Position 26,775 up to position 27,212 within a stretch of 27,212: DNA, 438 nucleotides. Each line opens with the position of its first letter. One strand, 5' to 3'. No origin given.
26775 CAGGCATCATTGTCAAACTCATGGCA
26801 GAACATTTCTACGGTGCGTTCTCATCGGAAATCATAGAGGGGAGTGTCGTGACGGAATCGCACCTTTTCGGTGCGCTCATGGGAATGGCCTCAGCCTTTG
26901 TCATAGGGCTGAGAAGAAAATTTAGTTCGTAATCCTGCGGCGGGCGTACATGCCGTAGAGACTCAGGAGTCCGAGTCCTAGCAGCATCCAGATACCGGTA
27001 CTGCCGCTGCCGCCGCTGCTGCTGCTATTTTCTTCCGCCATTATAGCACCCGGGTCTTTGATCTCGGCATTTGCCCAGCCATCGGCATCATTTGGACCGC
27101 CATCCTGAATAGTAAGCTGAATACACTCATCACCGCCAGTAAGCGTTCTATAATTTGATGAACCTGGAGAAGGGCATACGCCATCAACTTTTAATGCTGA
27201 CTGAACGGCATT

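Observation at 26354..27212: Rhombosortase with a convergent, overlapping GlyGly-CTERM target gene missed by the ORF track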

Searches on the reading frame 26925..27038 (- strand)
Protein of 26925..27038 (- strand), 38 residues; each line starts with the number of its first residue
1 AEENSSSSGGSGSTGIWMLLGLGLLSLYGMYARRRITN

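Call 25: search_protein_families(library=ncbifam, proteins=[window:26925-27038:-, window:26925-27023:-], max_evalue=10)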
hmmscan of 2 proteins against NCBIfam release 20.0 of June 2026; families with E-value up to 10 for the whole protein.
seq(38 aa): 4 families
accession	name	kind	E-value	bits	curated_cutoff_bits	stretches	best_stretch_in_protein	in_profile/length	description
TIGR03901.2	MYXO-CTERM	domain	0.00015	22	20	1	6-35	7-32/34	MYXO-CTERM sorting domain-containing protein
TIGR01167.1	LPXTG_anchor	domain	0.072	13.8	15.9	1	11-35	7-31/34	LPXTG cell wall anchor domain-containing protein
NF038115.1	SVAGG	subfamily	0.12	11.4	150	1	3-28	378-403/407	SVAGG family GlyGly-CTERM protein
TIGR03382.1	GC_trans_RRR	domain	3.6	8.3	15.85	0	7-26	3-20/27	MYXO-CTERM sorting domain-containing protein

seq(33 aa): 4 families
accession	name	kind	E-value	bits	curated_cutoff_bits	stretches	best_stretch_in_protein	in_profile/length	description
TIGR03901.2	MYXO-CTERM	domain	0.00012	22.3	20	1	1-30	7-32/34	MYXO-CTERM sorting domain-containing protein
TIGR01167.1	LPXTG_anchor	domain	0.031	14.9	15.9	1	6-30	7-31/34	LPXTG cell wall anchor domain-containing protein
TIGR03382.1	GC_trans_RRR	domain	1.4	9.6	15.85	0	2-21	3-20/27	MYXO-CTERM sorting domain-containing protein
TIGR03501.1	GlyGly_CTERM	domain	9.3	7.3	15.5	0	5-23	1-19/22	GlyGly-CTERM sorting domain-containing protein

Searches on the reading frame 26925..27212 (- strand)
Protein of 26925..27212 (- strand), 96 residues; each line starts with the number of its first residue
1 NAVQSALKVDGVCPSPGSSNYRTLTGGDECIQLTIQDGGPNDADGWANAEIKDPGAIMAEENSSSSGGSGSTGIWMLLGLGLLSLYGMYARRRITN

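Call 4: search_protein_families(library=ncbifam, proteins=[window:26925-27212:-], max_evalue=1)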
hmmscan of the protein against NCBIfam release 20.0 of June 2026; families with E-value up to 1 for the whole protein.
window:26925-27212:- (96 aa): 3 families
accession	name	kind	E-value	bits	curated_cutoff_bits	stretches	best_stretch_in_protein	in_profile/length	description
NF041766.1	choice_anch_U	domain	7.5e-09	36.3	32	1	24-58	57-91/92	choice-of-anchor U domain-containing protein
TIGR03901.2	MYXO-CTERM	domain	0.0011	19.3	20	1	64-93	7-32/34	MYXO-CTERM sorting domain-containing protein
NF038115.1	SVAGG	subfamily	0.11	11.5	150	1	55-85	375-402/407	SVAGG family GlyGly-CTERM protein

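Call 5: search_protein_families(library=pfam, proteins=[window:26925-27212:-], max_evalue=1)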
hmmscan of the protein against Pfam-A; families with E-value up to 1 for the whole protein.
window:26925-27212:- (96 aa): 1 family
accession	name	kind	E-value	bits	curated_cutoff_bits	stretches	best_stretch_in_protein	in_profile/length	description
PF07589.16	PEP-CTERM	-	0.62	10.7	20.7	0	71-93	6-24/24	PEP-CTERM motif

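Call 9: find_homologous_proteins(query=window:26925-27212:-)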
Query window:26925-27212:- (96 aa): 8 proteins with E <= 0.001 among 19 candidates.
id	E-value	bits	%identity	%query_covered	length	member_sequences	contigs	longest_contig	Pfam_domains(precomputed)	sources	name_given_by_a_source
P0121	1.7e-21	94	55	97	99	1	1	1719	-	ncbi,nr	ncbi:MAG: hypothetical protein KAT10_01490, partial [Sulfurimonas sp.]|nr:hypothetical protein [Sulf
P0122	2.9e-10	58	60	59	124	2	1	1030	-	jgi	-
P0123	3.8e-9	54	52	59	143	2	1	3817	-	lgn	-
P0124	3.4e-8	51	53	59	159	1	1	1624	-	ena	-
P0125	7.1e-7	47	53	59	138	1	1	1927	-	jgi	jgi:hypothetical protein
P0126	2.3e-6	45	44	68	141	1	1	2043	-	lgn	-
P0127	2.9e-6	45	65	35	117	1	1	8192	-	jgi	jgi:hypothetical protein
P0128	4.7e-6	44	55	49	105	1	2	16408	-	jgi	jgi:hypothetical protein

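Call 12: find_encoding_contigs(protein=P0121, flank=10000)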
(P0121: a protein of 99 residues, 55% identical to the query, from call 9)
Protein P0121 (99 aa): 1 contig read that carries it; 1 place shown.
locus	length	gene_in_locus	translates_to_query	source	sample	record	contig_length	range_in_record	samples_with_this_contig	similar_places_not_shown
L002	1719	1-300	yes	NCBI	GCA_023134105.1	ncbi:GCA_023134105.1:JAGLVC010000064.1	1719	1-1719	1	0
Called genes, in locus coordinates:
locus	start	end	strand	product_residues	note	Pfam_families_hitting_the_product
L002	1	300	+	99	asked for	?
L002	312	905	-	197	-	PF01694:Rhomboid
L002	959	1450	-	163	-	PF05198:IF3_N, PF00707:IF3_C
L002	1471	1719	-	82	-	PF03129:HGTP_anticodon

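Call 36: find_related_loci(query=A2, collection=metagenome_contigs, flank=10000)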
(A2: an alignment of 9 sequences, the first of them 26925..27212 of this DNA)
Query A2 (96 aa) in metagenome_contigs; peptide patterns used: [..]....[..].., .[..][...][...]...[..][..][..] (x = any residue, [..] = any of these).
315 stretches matched a pattern; 195 encode a relative of the query (tblastn E <= 1e-3); the best 80 are kept; 80 distinct loci.
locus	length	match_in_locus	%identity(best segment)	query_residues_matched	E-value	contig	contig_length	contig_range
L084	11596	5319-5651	50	1-93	3e-26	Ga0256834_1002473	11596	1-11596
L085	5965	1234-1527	49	1-94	5e-20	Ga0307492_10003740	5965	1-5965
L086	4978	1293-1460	64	1-55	6e-19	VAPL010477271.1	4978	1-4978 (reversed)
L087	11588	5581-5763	56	1-60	7e-19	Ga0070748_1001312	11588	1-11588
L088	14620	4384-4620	48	1-78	1e-18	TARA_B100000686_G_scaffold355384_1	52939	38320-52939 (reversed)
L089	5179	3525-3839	44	1-93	2e-18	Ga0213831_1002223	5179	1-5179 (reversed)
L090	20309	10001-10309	46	1-93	4e-18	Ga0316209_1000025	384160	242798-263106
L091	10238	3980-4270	46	1-95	1e-17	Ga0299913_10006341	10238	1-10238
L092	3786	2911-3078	61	1-55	2e-17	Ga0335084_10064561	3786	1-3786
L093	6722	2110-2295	60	1-61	2e-17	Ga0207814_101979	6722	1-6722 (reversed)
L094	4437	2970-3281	38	1-89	4e-17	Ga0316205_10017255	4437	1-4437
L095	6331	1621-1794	57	1-57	5e-17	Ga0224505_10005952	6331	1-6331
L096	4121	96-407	38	1-89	4e-17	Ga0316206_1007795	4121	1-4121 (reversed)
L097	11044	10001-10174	57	1-57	4e-17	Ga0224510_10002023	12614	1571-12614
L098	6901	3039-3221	61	1-60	6e-17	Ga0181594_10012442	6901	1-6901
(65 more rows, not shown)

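Call 55: search_protein_representatives(protein=window:26925-27212:-)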
Query: 96 residues. Proteins with E-value up to 0.001 (for the whole library): 1631; up to 1e-10: 238; up to 1e-30: 0. The best 150 are listed.
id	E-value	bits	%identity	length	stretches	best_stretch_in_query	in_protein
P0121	5.4e-22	93.8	58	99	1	1-93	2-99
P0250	4.2e-19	84.5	57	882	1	1-93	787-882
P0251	1.1e-18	83.2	56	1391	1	1-94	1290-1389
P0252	1.3e-18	83.0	56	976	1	1-94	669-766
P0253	6.3e-18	80.7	26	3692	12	30-79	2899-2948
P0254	2.3e-17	78.9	45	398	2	5-62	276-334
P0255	3.6e-17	78.3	52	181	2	1-66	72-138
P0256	4.4e-17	78.0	52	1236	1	1-92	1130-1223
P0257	6.0e-17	77.6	48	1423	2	2-59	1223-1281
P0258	1.1e-16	76.8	54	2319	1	3-93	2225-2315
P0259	1.3e-16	76.5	54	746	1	1-92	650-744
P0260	2.9e-16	75.4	52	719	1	1-94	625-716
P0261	1.2e-15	73.4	47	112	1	1-89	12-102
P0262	1.4e-15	73.2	52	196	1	1-86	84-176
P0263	1.6e-15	73.1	51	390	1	1-84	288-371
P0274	2.8e-14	69.0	56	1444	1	1-87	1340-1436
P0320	9.1e-13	64.2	60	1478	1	1-63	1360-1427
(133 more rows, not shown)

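Call 64: find_encoding_contigs(protein=P0251, flank=6000, max_places=3)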
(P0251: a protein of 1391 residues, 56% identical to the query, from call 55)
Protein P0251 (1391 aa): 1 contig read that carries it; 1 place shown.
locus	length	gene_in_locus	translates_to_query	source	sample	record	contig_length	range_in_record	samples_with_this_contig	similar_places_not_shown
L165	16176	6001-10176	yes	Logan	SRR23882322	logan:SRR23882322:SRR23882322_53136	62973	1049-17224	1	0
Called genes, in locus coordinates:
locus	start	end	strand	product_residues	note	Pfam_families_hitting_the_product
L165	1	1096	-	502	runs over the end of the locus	PF11074:DUF2779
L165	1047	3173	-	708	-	PF23389:Beta-prop_WDR19_1st, PF23414:Beta-prop_EML_2, PF24796:WDR55, PF25174:Beta-prop_THOC3, PF25175:Beta-prop_WDR5, PF13570:Beta-prop_ACSF4, PF24807:WD40_CDC20-Fz, PF24817:WD40_WDHD1_1st, +23 more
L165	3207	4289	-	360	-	PF01966:HD, PF13286:HD_assoc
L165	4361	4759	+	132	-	PF07603:Lcl_C, PF26707:DUF8237 (faint)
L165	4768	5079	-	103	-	-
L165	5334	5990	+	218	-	PF22113:Mtrc-MtrF_II-IV_dom (weak), PF14522:Cytochrome_C7 (faint), PF14537:Cytochrom_c3_2 (faint), PF09699:Paired_CXXCH_1 (weak)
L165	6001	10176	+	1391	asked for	PF14522:Cytochrome_C7 (faint), PF22113:Mtrc-MtrF_II-IV_dom (faint), PF25275:Golvesin_C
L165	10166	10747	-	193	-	PF01694:Rhomboid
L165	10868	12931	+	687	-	PF07715:Plug, PF00593:TonB_dep_Rec_b-barrel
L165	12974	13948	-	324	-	PF01592:NifU_N, PF04324:Fer2_BFD, PF01106:NifU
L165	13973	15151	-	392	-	PF00266:Aminotran_5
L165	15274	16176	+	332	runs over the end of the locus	PF01979:Amidohydro_1, PF04909:Amidohydro_2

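Call 66: search_protein_families(library=ncbifam, proteins=[L165:10169-10747:-, L165:5334-5987:+, L165:6001-10173:+, L002:315-905:-], max_evalue=0.01)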
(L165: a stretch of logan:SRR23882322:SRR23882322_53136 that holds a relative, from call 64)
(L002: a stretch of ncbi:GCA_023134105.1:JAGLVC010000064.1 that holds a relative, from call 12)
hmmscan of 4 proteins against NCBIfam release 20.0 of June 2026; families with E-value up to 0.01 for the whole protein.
L165:10169-10747:- (193 aa): 1 family
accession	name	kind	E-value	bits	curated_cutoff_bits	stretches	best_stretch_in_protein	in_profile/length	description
TIGR03902.1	rhom_GG_sort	equivalog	4e-39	134.1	84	1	31-180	3-153/154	rhombosortase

L165:5334-5987:+ (218 aa): 7 families
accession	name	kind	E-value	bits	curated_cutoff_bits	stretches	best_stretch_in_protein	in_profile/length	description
TIGR01905.1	paired_CXXCH_1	subfamily_domain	2.6e-11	43.3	25.2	1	186-217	8-37/41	doubled CXXCH domain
TIGR03508.1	decahem_SO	subfamily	5.6e-08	32.6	192.2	0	40-56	189-205/258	DmsE family decaheme c-type cytochrome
TIGR03153.1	cytochr_NrfH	equivalog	9.7e-07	28.9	134.2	0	186-216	30-59/138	cytochrome c nitrite reductase small subunit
NF041028.1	decahem_GSU2203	exception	3.4e-06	26.5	325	1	90-217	39-156/317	GSU2203 family decaheme c-type cytochrome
TIGR03507.1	decahem_SO1788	subfamily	0.00021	19.9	209.3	0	90-135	272-664/672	OmcA/MtrC family decaheme c-type cytochrome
NF008659.0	PRK11659.1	equivalog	0.0029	17.3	184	1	184-217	135-168/188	cytochrome c nitrite reductase pentaheme subunit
TIGR03146.1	cyt_nit_nrfB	equivalog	0.005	17.1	166.6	0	184-217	109-142/145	cytochrome c nitrite reductase pentaheme subunit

L165:6001-10173:+ (1391 aa): 3 families
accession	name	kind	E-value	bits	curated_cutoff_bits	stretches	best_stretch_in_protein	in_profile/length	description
NF041766.1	choice_anch_U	domain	3.3e-13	50.3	32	1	1233-1348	5-91/92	choice-of-anchor U domain-containing protein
TIGR03508.1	decahem_SO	subfamily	1.1e-05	25.1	192.2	0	153-250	4-81/258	DmsE family decaheme c-type cytochrome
NF045713.1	CxxCH_16_HmcA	equivalog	0.0023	16.6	400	1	136-252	117-239/541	sulfate respiration complex hexadecaheme cytochrome HmcA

L002:315-905:- (197 aa): 1 family
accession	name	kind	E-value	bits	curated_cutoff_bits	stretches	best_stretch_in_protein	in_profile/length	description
TIGR03902.1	rhom_GG_sort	equivalog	7e-41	139.8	84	1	29-180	2-153/154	rhombosortase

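Call 72: find_encoding_contigs(protein=P0320, flank=6000, max_places=3)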
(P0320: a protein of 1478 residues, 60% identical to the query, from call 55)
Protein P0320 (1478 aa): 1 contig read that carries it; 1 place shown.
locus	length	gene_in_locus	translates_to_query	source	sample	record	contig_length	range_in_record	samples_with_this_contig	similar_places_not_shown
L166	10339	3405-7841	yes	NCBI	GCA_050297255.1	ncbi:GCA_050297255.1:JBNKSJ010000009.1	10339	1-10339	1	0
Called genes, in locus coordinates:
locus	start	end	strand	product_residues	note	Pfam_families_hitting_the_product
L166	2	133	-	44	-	?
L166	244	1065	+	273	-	PF02673:BacA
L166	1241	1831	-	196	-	PF01725:Ham1p_like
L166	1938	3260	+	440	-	PF07690:MFS_1, PF00083:Sugar_tr, PF07690:MFS_1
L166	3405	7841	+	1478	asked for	PF14522:Cytochrome_C7 (faint), PF25275:Golvesin_C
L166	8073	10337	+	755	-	?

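Call 73: find_encoding_contigs(protein=P0274, flank=6000, max_places=3)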
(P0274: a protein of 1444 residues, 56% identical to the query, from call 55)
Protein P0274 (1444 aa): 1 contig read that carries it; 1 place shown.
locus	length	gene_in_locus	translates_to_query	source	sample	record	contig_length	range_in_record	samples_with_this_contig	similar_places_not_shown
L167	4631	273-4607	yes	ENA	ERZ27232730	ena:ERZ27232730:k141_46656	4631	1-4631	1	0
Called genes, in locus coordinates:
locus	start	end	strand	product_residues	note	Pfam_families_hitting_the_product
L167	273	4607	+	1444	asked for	PF14522:Cytochrome_C7 (faint), PF25275:Golvesin_C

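Call 79: search_protein_families(library=pfam, proteins=[P0251], max_evalue=0.01)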
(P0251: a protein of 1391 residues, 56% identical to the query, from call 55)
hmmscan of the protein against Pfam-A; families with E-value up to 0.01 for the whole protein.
P0251 (1391 aa): 5 families
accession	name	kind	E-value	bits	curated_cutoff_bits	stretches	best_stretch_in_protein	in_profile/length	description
PF25275.1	Golvesin_C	-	6.6e-43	146.4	31.6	2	596-685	41-131/132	Golvesin C-terminal domain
PF14522.11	Cytochrome_C7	-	9.7e-12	45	24.8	1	427-491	8-51/67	Cytochrome c7 and related cytochrome c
PF22113.1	Mtrc-MtrF_II-IV_dom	-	7e-09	35.9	30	2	19-198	15-165/176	Outer membrane cytochrome MtrC/MtrF-like, domains II/IV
PF22352.2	K319L-like_PKD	-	0.00043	20.7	27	1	1052-1126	11-77/84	K319L-like, PKD domain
PF14537.11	Cytochrom_c3_2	-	0.0093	16.9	25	0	137-197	13-65/79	Cytochrome c3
